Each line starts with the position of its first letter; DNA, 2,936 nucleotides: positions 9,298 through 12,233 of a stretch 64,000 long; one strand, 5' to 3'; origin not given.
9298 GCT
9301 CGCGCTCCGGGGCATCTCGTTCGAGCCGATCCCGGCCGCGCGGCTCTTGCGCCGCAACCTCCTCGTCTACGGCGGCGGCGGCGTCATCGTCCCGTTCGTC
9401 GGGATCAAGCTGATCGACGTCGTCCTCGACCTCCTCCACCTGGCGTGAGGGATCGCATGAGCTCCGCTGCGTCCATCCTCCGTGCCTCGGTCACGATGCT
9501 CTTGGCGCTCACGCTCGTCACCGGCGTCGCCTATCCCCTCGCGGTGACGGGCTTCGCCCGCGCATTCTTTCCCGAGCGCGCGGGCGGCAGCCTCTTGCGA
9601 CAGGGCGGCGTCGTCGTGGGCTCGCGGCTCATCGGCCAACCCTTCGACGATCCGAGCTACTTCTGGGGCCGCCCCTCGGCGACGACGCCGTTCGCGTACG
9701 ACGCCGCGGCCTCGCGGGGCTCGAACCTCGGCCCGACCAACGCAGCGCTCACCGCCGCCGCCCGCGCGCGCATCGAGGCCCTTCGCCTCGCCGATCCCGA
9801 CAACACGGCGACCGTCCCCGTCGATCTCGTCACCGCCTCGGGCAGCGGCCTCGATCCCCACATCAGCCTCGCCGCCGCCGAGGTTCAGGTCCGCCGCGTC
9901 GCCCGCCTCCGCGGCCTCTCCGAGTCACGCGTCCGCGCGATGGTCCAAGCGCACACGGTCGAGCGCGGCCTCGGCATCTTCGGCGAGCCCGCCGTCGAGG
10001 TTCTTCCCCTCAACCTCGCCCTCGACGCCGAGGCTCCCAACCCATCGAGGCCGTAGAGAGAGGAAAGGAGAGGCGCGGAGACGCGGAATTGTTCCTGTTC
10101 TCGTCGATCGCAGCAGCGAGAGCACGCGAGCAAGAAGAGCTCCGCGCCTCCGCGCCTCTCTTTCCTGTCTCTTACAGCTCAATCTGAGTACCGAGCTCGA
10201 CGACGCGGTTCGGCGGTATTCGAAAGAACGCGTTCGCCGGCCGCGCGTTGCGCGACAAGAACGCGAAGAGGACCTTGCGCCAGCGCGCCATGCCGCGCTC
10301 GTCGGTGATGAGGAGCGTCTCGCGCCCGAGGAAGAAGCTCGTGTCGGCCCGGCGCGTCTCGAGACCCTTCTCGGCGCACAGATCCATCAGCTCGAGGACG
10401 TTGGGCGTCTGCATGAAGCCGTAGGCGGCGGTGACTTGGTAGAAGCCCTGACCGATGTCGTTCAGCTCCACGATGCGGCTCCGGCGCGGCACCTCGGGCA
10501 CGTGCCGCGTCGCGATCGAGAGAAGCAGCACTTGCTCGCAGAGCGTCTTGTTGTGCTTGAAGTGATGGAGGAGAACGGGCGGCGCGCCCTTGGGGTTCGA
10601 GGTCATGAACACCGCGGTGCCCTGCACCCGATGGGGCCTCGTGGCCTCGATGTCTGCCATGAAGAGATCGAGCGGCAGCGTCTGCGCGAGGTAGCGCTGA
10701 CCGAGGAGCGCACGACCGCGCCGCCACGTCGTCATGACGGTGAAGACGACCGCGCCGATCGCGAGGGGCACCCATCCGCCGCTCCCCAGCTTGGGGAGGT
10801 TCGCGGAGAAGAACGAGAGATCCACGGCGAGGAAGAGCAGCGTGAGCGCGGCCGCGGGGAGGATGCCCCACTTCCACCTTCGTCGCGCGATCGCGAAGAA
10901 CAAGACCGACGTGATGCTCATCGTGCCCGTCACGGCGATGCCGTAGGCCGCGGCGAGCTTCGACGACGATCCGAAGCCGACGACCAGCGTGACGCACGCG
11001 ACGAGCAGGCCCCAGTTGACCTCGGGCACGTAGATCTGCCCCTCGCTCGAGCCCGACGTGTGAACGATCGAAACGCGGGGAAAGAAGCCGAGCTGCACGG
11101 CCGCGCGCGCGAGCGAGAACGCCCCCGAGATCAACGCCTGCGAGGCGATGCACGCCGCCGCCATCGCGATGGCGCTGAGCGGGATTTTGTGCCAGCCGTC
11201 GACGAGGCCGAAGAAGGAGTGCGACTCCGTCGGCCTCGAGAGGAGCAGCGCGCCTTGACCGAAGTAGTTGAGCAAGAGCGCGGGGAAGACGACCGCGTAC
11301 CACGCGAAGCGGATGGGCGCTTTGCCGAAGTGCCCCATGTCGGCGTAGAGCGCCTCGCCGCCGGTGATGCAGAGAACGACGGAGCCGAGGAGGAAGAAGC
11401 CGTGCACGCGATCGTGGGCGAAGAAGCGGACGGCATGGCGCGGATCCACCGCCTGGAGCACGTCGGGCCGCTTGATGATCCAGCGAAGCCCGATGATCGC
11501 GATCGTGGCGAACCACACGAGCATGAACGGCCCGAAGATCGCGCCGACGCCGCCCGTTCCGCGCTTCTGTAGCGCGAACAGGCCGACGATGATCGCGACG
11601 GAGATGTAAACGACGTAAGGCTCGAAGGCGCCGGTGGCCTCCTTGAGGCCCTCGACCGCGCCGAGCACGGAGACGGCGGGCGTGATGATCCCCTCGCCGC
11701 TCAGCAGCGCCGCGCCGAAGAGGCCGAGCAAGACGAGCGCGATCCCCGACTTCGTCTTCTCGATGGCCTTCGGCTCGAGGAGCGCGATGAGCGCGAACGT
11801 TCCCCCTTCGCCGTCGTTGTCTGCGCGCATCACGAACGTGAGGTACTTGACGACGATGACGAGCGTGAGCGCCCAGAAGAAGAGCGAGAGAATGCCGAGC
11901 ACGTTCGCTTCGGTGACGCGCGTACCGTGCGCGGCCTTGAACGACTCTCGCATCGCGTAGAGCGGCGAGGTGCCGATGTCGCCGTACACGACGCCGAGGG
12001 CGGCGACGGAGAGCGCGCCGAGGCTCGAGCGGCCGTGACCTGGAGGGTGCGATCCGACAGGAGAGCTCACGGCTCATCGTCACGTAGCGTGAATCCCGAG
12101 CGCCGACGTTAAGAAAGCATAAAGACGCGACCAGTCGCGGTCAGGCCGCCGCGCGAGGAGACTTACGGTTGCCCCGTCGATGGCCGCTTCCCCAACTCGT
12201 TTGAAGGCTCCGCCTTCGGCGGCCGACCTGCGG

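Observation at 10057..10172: About 115-nt imperfect inverted repeat (approximately 30-bp arms) between convergent kdpC and kup, sharing a roughly 25-nt core with a second element 20 kb away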

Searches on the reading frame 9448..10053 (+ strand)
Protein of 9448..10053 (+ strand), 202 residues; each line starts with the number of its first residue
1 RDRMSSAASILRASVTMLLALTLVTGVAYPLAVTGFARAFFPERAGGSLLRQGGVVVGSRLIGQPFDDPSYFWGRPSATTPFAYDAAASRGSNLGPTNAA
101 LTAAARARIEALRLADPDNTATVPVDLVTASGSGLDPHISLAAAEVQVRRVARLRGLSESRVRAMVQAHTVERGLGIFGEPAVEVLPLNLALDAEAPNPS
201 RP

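Call 14: search_protein_families(library=pfam, proteins=[window:9448-10053:+])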
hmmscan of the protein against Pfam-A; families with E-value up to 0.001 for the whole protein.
window:9448-10053:+ (202 aa): 1 family
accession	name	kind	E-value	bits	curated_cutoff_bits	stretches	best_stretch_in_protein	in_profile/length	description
PF02669.20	KdpC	-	3.5e-72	242.4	24.1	1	12-193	2-181/182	K+-transporting ATPase, c chain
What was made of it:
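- Checked: Pfam places the kdpC stop (TAG) at 10054-10056 and the kup stop (TAA on the minus strand) at 10172-10174 (call 14).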

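Call 57: find_homologous_proteins(query=window:9448-10053:+, max_evalue=1e-40)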
Query window:9448-10053:+ (202 aa): 7946 proteins with E <= 1e-40 among 8000 candidates; the best 120 are listed.
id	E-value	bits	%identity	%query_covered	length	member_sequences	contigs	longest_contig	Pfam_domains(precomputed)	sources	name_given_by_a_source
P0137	9.5e-119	412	100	99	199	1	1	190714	PF02669.21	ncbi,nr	ncbi:MAG: potassium-transporting ATPase subunit KdpC [Labilithrix sp.]|nr:potassium-transporting ATP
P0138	4.1e-76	273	71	91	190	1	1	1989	PF02669.21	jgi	jgi:K+-transporting ATPase ATPase C chain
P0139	6.8e-76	272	71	85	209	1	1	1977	PF02669.21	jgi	-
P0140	4.5e-75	270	71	85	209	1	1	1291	PF02669.21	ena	-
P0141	8.1e-75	269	71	85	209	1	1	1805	PF02669.21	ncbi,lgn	-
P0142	1.2e-73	265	70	85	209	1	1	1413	PF02669.21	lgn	-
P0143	2.0e-73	264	70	92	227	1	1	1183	PF02669.21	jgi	jgi:K+-transporting ATPase ATPase C chain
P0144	2.6e-73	264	69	94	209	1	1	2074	PF02669.21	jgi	jgi:K+-transporting ATPase ATPase C chain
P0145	3.1e-73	264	72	82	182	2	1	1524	PF02669.21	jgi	jgi:K+-transporting ATPase ATPase C chain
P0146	3.4e-73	263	68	87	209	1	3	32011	PF02669.21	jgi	jgi:K+-transporting ATPase ATPase C chain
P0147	4.6e-73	263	70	92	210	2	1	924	PF02669.21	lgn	-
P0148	1.6e-72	261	67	87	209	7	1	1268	PF02669.21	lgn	-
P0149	1.9e-72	261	67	91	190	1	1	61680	PF02669.21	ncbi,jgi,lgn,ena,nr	ncbi:MAG TPA: potassium-transporting ATPase subunit KdpC [Nitrospiria bacterium]|nr:potassium-transp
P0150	3.3e-72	260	68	87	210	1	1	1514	PF02669.21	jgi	jgi:K+-transporting ATPase ATPase C chain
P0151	4.8e-72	260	68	91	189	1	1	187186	PF02669.21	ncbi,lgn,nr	ncbi:MAG: potassium-transporting ATPase subunit KdpC [Planctomycetes bacterium]|nr:potassium-transpo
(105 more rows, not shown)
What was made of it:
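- Tried and rejected: The KdpC homologue search was unhelpful for an empty-site test: nothing is closer than 71% identity, and the named hits come from other phyla (call 57).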

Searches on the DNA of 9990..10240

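Call 30: search_rna_families(source=window, start=9990, end=10240, threshold=evalue, max_evalue=10)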
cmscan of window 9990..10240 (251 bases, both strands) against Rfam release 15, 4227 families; matches with E-value up to 10: 18.
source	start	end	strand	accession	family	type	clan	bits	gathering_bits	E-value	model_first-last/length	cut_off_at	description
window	10056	10171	-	RF04159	MIR1437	Gene; miRNA;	-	37.7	168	3.5e-05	1-192/192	no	MIR1437 microRNA precursor family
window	10056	10171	+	RF04159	MIR1437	Gene; miRNA;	-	35.9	168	8.5e-05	1-192/192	no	MIR1437 microRNA precursor family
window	10054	10173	+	RF03629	mir-641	Gene; miRNA;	-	30.8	100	0.00029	1-98/98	no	mir-641 microRNA precursor family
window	10057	10170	-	RF00802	mir-207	Gene; miRNA;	-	25.1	88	0.0097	1-78/78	no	mir-207 microRNA precursor family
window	10061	10168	+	RF04288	mir-9201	Gene; miRNA;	CL00147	24.3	95.5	0.0052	1-81/81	no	mir-9201 microRNA precursor family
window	10061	10166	-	RF04288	mir-9201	Gene; miRNA;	CL00147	23.5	95.5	0.0088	1-81/81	no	mir-9201 microRNA precursor family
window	10061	10167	+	RF00802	mir-207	Gene; miRNA;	-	22.9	88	0.035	1-78/78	no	mir-207 microRNA precursor family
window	10058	10169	-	RF03778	mir-483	Gene; miRNA;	-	21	60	0.11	1-75/75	no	mir-483 microRNA precursor family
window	10063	10166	+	RF03778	mir-483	Gene; miRNA;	-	20.6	60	0.13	1-75/75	no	mir-483 microRNA precursor family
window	10003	10073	-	RF03406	mir-3099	Gene; miRNA;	-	18.8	95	0.26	8-77/84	no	mir-3099 microRNA precursor family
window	10066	10162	+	RF03990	mir-4888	Gene; miRNA;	-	17.4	90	1.3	1-73/73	no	mir-4888 microRNA precursor family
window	10068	10160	-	RF00942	mir-1224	Gene; miRNA;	-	16.7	105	1.8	1-86/86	no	mir-1224 microRNA precursor family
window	10061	10167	+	RF04083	MIR528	Gene; miRNA;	-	15.9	62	0.94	1-89/89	no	MIR528 microRNA precursor family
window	10020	10086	+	RF00767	mir-150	Gene; miRNA;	-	15.7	55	1.1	1-82/82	no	mir-150 microRNA precursor family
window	10063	10164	-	RF04083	MIR528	Gene; miRNA;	-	15.4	62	1.3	1-89/89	no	MIR528 microRNA precursor family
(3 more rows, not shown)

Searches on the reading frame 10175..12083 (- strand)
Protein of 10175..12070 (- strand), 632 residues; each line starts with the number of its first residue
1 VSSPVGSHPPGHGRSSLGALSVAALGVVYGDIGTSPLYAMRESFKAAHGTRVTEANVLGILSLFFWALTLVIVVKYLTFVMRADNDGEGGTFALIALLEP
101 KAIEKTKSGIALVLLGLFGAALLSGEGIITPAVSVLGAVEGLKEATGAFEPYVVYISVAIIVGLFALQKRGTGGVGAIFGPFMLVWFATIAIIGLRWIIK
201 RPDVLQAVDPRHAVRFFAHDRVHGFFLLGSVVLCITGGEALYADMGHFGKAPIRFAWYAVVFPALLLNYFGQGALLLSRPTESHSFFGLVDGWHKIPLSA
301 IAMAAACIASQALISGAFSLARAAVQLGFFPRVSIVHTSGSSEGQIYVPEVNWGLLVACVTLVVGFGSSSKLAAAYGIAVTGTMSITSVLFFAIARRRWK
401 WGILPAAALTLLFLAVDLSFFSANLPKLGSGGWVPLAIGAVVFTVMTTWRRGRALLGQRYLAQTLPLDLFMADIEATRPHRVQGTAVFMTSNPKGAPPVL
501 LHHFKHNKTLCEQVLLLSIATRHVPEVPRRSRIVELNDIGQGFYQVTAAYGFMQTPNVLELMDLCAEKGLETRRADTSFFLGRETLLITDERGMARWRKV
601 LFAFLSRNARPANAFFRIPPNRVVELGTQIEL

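Call 14: search_protein_families(library=pfam, proteins=[window:10175-12070:-, window:10182-12083:-])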
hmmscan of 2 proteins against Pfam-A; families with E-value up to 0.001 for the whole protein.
window:10175-12070:- (632 aa): 2 families
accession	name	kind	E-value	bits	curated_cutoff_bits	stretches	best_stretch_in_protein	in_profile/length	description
PF02705.21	K_trans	-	7.9e-181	601.9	24.8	1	21-471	2-452/454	K+ potassium transporter integral membrane domain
PF22776.1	K_trans_C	-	3.7e-47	160.3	24.8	1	484-632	2-151/151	K+ potassium transporter C-terminal domain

window:10182-12083:- (634 aa): 0 families

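Call 15: find_encoding_contigs(protein=window:10175-12070:-, flank=10000, max_places=6)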
Protein window:10175-12070:- (632 aa): no gene with exactly this product is on record in the collection.

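Call 19: find_homologous_proteins(query=window:10175-12070:-, max_evalue=1e-50)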
Query window:10175-12070:- (632 aa): 8000 proteins with E <= 1e-50 among 8000 candidates; the best 120 are listed.
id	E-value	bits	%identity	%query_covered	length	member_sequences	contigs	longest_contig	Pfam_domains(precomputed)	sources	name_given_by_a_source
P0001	0.0e+0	1401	100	100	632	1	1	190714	PF02705.22,PF22776.1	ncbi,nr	ncbi:MAG: potassium transporter Kup [Labilithrix sp.]|nr:potassium transporter Kup [Labilithrix sp.]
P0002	0.0e+0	1154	84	98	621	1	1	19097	PF02705.22,PF22776.1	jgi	-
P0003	0.0e+0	1153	82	99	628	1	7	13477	PF02705.22,PF22776.1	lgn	-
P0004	0.0e+0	1150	82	98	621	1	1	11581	PF02705.22,PF22776.1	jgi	-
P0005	0.0e+0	1144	82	99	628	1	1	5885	PF02705.22,PF22776.1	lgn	-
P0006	0.0e+0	1132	82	98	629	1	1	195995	PF02705.22,PF22776.1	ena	-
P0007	0.0e+0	1130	80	99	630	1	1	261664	PF02705.22,PF22776.1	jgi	-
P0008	0.0e+0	1129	81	99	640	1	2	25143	PF02705.22,PF22776.1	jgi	jgi:KUP system potassium uptake protein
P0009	0.0e+0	1125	80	99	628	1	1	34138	PF02705.22,PF22776.1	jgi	jgi:KUP system potassium uptake protein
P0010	0.0e+0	1124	80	99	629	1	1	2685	PF02705.22,PF22776.1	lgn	-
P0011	0.0e+0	1124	80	99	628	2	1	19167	PF02705.22,PF22776.1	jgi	jgi:KUP system potassium uptake protein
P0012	0.0e+0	1119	81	98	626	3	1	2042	PF02705.22,PF22776.1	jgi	jgi:KUP system potassium uptake protein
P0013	0.0e+0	1114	80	98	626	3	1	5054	PF02705.22,PF22776.1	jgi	jgi:KUP system potassium uptake protein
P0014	0.0e+0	1110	79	98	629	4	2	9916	PF02705.22,PF22776.1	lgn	-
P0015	0.0e+0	1109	79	99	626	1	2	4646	PF02705.22,PF22776.1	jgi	jgi:KUP system potassium uptake protein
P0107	3.4e-262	890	65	99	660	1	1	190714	PF02705.22,PF22776.1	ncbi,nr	ncbi:MAG: KUP/HAK/KT family potassium transporter [Labilithrix sp.]|nr:KUP/HAK/KT family potassium t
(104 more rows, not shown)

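Call 21: find_encoding_contigs(protein=P0006, flank=10000, max_places=3)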
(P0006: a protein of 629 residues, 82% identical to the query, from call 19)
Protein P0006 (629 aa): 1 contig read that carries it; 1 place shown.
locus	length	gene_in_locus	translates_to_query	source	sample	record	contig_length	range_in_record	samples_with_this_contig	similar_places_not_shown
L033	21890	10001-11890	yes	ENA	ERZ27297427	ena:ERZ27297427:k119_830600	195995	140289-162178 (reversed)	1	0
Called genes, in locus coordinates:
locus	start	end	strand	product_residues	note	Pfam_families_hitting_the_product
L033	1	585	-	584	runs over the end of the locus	PF03781:FGE-sulfatase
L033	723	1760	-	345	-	PF16697:Yop-YscD_cpl, PF00498:FHA, PF16697:Yop-YscD_cpl, PF00498:FHA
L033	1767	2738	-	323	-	PF02951:GSH-S_N, PF02955:GSH-S_ATP, PF08443:RimK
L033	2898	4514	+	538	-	PF01019:G_glu_transpept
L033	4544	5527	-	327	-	PF13490:zf-HC2 (weak)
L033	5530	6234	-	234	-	PF04542:Sigma70_r2, PF22029:PhyR_sigma2, PF04545:Sigma70_r4, PF08281:Sigma70_r4_2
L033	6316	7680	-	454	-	-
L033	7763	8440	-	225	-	PF07879:PHB_acc_N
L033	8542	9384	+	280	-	PF00005:ABC_tran, PF13304:AAA_21 (faint)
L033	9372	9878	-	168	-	PF08534:Redoxin, PF00578:AhpC-TSA, PF13728:TraF (faint), PF00085:Thioredoxin, PF13098:Thioredoxin_2, PF13905:Thioredoxin_8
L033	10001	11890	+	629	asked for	PF02705:K_trans, PF22776:K_trans_C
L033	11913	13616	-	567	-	PF00672:HAMP, PF00512:HisKA, PF02518:HATPase_c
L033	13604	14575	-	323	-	-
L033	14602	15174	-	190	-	PF17319:DUF5362 (faint)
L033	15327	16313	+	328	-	-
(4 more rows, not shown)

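Call 22: find_encoding_contigs(protein=P0007, flank=10000, max_places=3)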
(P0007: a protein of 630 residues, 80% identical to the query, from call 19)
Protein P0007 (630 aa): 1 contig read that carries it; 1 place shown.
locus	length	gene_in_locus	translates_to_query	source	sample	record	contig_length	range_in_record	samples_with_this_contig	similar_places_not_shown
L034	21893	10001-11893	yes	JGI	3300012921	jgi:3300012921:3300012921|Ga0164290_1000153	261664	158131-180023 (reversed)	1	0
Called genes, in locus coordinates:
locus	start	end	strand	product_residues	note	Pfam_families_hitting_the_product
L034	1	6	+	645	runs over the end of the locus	PF00069:Pkinase, PF03109:ABC1 (faint), PF07714:PK_Tyr_Ser-Thr, PF01636:APH (faint)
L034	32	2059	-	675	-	-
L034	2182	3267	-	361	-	PF16697:Yop-YscD_cpl, PF00498:FHA, PF16697:Yop-YscD_cpl, PF00498:FHA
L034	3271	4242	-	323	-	PF02951:GSH-S_N, PF02955:GSH-S_ATP, PF08443:RimK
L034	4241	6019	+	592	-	PF01019:G_glu_transpept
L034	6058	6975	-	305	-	PF13490:zf-HC2 (weak)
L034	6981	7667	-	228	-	PF04542:Sigma70_r2, PF22029:PhyR_sigma2, PF08281:Sigma70_r4_2, PF04545:Sigma70_r4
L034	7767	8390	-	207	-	PF07879:PHB_acc_N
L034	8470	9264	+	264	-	PF00005:ABC_tran, PF13304:AAA_21 (faint)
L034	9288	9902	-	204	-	PF00578:AhpC-TSA, PF08534:Redoxin, PF13098:Thioredoxin_2 (weak), PF00085:Thioredoxin, PF13905:Thioredoxin_8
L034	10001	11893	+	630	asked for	PF02705:K_trans, PF22776:K_trans_C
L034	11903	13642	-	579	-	PF00672:HAMP, PF00512:HisKA, PF02518:HATPase_c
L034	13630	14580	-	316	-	-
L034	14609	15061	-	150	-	PF17319:DUF5362 (faint)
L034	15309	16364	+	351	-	-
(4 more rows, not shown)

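Call 23: find_encoding_contigs(protein=P0107, flank=10000, max_places=3)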
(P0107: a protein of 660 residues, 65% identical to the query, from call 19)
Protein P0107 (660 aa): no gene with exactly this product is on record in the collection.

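Call 24: find_encoding_contigs(protein=P0001, flank=10000, max_places=3)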
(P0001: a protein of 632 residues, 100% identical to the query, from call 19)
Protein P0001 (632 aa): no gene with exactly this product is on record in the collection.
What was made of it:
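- On REP / REPIN: The rest of the source genome is not reachable (calls 15, 23, 24).
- Tried and rejected: Exact look-ups of window proteins (Kup, its neighbour Kup2, P0001) all returned 'not on record' (calls 15, 23, 24), so no genome-wide census was possible.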

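Call 48: find_encoding_contigs(protein=P0002, flank=10000, max_places=3)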
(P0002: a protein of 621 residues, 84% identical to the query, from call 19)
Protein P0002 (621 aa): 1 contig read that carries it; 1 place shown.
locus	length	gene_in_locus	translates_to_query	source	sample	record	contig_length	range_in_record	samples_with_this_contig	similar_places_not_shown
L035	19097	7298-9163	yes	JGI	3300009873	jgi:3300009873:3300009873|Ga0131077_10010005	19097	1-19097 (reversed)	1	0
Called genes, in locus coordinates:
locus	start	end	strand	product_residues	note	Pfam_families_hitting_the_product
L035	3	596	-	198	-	?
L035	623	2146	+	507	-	PF00069:Pkinase, PF07714:PK_Tyr_Ser-Thr, PF01636:APH (faint)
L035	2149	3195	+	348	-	-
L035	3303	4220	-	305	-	PF13490:zf-HC2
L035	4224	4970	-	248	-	PF04542:Sigma70_r2, PF22029:PhyR_sigma2, PF08281:Sigma70_r4_2, PF04545:Sigma70_r4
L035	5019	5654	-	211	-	PF07879:PHB_acc_N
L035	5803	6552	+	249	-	PF00005:ABC_tran, PF13304:AAA_21 (faint)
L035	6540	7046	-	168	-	PF00578:AhpC-TSA, PF08534:Redoxin, PF13098:Thioredoxin_2 (weak), PF00085:Thioredoxin, PF13905:Thioredoxin_8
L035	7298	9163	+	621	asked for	PF02705:K_trans, PF22776:K_trans_C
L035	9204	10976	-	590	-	PF00672:HAMP, PF00512:HisKA, PF02518:HATPase_c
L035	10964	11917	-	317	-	-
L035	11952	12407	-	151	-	PF17319:DUF5362 (weak)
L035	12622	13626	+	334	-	-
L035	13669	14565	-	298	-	-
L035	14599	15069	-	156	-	-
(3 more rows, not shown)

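Call 49: find_encoding_contigs(protein=P0003, flank=10000, max_places=4)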
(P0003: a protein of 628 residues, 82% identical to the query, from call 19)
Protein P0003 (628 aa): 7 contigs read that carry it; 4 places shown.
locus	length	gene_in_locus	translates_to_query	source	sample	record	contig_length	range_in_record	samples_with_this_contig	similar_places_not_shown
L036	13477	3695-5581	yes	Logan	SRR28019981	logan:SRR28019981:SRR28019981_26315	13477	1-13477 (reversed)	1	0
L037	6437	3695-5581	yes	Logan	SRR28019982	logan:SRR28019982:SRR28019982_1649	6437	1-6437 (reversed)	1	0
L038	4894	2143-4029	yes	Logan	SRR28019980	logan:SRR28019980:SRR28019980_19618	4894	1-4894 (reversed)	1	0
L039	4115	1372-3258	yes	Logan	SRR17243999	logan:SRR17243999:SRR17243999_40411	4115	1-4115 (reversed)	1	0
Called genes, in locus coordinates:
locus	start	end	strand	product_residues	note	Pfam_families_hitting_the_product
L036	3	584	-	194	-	?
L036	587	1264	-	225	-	PF04542:Sigma70_r2, PF22029:PhyR_sigma2, PF08281:Sigma70_r4_2, PF04545:Sigma70_r4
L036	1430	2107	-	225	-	PF07879:PHB_acc_N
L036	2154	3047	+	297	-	PF00005:ABC_tran, PF13304:AAA_21 (faint)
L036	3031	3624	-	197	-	PF08534:Redoxin, PF00578:AhpC-TSA, PF13728:TraF (weak), PF00085:Thioredoxin, PF13098:Thioredoxin_2, PF13905:Thioredoxin_8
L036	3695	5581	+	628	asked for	PF02705:K_trans, PF22776:K_trans_C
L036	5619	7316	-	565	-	PF00672:HAMP, PF00512:HisKA, PF02518:HATPase_c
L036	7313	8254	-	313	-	-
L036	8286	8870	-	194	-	-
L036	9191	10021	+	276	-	-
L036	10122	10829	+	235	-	-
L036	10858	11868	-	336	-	-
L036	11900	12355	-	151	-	-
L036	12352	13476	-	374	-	?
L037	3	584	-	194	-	?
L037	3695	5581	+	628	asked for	PF02705:K_trans, PF22776:K_trans_C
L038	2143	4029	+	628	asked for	PF02705:K_trans, PF22776:K_trans_C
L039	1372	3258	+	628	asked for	PF02705:K_trans, PF22776:K_trans_C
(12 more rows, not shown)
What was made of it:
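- Tried and rejected: Kup relatives at 80-84% identity have a different neighbour, a HisKA kinase rather than kdpC (calls 21, 22, 48, 49).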

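Call 53: list_cluster_members(proteins=[P0001, L002:2373-3536:+, L002:1196-2362:+, P0107])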
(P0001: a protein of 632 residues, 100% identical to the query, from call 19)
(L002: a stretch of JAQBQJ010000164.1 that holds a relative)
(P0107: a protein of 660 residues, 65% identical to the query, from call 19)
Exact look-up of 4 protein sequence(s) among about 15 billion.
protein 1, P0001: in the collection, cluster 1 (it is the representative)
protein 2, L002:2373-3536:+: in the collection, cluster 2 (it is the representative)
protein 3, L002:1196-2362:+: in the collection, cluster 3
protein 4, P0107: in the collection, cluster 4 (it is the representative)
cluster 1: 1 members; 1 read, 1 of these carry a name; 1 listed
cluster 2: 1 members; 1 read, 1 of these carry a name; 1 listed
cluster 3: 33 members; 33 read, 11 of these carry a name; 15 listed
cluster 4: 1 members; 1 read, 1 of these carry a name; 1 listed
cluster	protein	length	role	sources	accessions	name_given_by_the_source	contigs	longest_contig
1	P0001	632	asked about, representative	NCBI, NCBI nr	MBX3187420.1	MAG: potassium transporter Kup [Labilithrix sp.] | potassium transporter Kup [Labilithrix sp.]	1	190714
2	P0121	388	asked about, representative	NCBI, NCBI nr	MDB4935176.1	MAG: putative secreted protein [Labilithrix sp.] | putative secreted protein [Labilithrix sp.]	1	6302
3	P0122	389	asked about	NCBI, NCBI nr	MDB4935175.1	MAG: putative transport system permease protein [Labilithrix sp.] | putative transport system permease protein [Labilithrix sp.]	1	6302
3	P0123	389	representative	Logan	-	-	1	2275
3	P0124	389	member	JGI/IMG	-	putative ABC transport system permease protein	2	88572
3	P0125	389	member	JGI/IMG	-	putative ABC transport system permease protein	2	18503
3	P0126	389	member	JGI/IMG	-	putative ABC transport system permease protein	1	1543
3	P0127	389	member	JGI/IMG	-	putative ABC transport system permease protein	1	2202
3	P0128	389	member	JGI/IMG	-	putative ABC transport system permease protein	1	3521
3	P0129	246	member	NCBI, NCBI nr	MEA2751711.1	MAG: putative transport system permease protein, partial [Myxococcales bacterium] | putative transport system permease protein [Myxococcales bacterium]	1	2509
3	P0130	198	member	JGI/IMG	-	putative ABC transport system permease protein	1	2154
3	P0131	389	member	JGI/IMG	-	putative ABC transport system permease protein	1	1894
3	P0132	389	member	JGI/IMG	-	putative ABC transport system permease protein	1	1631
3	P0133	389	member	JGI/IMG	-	putative ABC transport system permease protein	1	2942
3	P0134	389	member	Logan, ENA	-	-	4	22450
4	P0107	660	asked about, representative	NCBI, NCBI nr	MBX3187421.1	MAG: KUP/HAK/KT family potassium transporter [Labilithrix sp.] | KUP/HAK/KT family potassium transporter [Labilithrix sp.]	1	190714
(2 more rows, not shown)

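Call 54: find_encoding_contigs(protein=P0124, flank=6000, max_places=4)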
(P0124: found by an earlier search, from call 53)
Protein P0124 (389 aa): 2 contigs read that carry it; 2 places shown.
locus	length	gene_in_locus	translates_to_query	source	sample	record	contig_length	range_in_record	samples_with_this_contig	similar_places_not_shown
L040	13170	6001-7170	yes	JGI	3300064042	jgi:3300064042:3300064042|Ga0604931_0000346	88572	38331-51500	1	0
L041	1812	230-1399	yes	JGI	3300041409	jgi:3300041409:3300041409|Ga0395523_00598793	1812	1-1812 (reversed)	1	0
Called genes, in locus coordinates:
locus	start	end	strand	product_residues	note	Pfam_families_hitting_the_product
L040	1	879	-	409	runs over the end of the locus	PF00817:IMS, PF11798:IMS_HHH, PF11799:IMS_C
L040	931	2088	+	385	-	PF01738:DLH (faint)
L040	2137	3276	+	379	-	-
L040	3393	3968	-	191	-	-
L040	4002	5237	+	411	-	PF25917:BSH_RND, PF25973:BSH_CzcB (faint), PF25984:BSH_YknX (weak), PF25954:Beta-barrel_RND_2 (faint), PF25989:YknX_C (weak)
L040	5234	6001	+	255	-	PF00005:ABC_tran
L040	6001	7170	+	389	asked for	PF12704:MacB_PCD (weak), PF02687:FtsX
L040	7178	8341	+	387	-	PF12704:MacB_PCD, PF02687:FtsX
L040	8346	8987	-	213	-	PF02698:DUF218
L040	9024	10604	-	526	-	-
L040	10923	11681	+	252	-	PF05375:Pacifastin_I (weak)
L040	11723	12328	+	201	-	-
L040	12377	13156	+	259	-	-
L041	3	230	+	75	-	?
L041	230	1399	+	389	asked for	PF12704:MacB_PCD (weak), PF02687:FtsX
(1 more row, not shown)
